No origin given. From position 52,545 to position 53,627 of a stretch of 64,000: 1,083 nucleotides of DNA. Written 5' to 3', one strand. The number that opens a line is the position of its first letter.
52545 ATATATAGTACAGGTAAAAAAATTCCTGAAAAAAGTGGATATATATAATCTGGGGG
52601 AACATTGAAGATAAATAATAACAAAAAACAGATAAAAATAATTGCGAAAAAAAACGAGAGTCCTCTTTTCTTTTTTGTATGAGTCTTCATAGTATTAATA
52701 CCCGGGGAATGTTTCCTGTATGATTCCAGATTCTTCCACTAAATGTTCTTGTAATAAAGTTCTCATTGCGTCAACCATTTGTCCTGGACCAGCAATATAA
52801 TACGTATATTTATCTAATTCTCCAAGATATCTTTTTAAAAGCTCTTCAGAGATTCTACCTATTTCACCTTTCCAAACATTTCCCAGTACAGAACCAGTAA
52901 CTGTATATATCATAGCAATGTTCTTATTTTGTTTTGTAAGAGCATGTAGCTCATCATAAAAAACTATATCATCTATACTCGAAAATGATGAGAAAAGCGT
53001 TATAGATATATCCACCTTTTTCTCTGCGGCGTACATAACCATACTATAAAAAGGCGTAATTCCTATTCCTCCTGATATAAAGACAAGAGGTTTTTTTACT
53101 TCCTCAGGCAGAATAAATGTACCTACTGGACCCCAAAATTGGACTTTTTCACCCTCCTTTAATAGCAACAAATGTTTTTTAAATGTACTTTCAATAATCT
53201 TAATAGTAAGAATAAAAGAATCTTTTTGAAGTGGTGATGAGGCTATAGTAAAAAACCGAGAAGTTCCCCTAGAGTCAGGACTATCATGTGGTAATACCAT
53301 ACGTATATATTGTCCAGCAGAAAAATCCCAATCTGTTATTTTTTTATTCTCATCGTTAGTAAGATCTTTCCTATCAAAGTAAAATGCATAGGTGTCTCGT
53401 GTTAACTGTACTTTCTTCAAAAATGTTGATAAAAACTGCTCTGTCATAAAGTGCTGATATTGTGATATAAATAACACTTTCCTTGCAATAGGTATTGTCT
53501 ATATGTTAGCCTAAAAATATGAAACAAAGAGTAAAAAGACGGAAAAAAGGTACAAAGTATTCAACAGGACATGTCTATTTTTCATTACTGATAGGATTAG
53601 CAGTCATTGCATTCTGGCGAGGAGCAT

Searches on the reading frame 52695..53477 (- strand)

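Call 10: search_protein_families(library=pfam, proteins=[window:52695-53477:-], max_evalue=0.001)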
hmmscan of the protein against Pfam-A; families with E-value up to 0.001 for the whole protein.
window:52695-53477:- (260 aa): 2 families
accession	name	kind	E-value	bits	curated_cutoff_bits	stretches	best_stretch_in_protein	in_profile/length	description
PF00175.26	NAD_binding_1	-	1.6e-16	61.4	22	1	133-239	1-108/109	Oxidoreductase NAD-binding domain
PF00970.30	FAD_binding_6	-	1.1e-05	26.1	21.1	1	21-121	6-97/99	Oxidoreductase FAD-binding domain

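Call 54: search_protein_families(library=ncbifam, proteins=[window:52695-53477:-], max_evalue=0.001)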
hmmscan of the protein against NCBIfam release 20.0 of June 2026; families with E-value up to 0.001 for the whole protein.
window:52695-53477:- (260 aa): 25 families
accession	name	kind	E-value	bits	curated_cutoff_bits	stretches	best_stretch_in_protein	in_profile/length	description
NF040810.1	BenC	equivalog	3.8e-24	85.5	430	1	46-257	128-330/333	benzoate 1,2-dioxygenase electron transfer component BenC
NF058606.1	GlBtMonoRdsGbcB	equivalog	5.1e-24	84.8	500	1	50-255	41-245/362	glycine betaine monooxygenase reductase subunit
NF045803.1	MethMoxFADbindMmoC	equivalog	5e-23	81.4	500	1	42-257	131-340/343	aromatic/alkene monooxygenase hydroxylase FAD-binding subunit MmoC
NF009805.0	PRK13289.1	equivalog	1e-22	80.6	432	1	44-257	179-392/399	NO-inducible flavohemoprotein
NF008822.0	PRK11872.1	equivalog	3e-22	79.1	402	1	41-257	126-335/341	anthranilate 1,2-dioxygenase electron transfer component AntC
NF005963.0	PRK08051.1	equivalog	1.5e-21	76.8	230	1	49-252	28-225/233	NAD(P)H-flavin reductase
NF007964.0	PRK10684.1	equivalog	8.9e-18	64.3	383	1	51-257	36-237/333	NADH oxidoreductase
TIGR01941.1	nqrF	equivalog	5.1e-17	61.9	295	1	78-257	227-403/405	NADH:ubiquinone reductase (Na(+)-transporting) subunit F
NF052252.1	flav_redu_LuxG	exception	8.8e-17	61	340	1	50-245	26-216/232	flavin mononucleotide reductase LuxG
NF006220.0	PRK08345.1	subfamily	9.6e-13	48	395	1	45-196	36-182/294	cytochrome-c3 hydrogenase subunit gamma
TIGR02160.1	PA_CoA_Oxy5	hypoth_equivalog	2.3e-12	46.4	420.8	1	48-257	29-241/352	1,2-phenylacetyl-CoA epoxidase subunit PaaE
NF040835.1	sulfhyd_HydG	equivalog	2.1e-11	43.7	650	1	20-237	23-228/292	NADPH-dependent hydrogenase/sulfhydrogenase 1 subunit gamma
TIGR02911.1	sulfite_red_B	equivalog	3.1e-11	42.9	288.6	1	88-250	59-218/261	anaerobic sulfite reductase subunit AsrB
NF040830.1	sulfhyd_ShyC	equivalog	1.7e-10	40.6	600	1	50-188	37-168/288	NAD(P)-dependent hydrogenase/sulfhydrogenase 2 subunit gamma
NF000796.0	PRK00054.1-1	equivalog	3.2e-08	33.1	224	1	89-243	54-190/254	dihydroorotate dehydrogenase electron transfer subunit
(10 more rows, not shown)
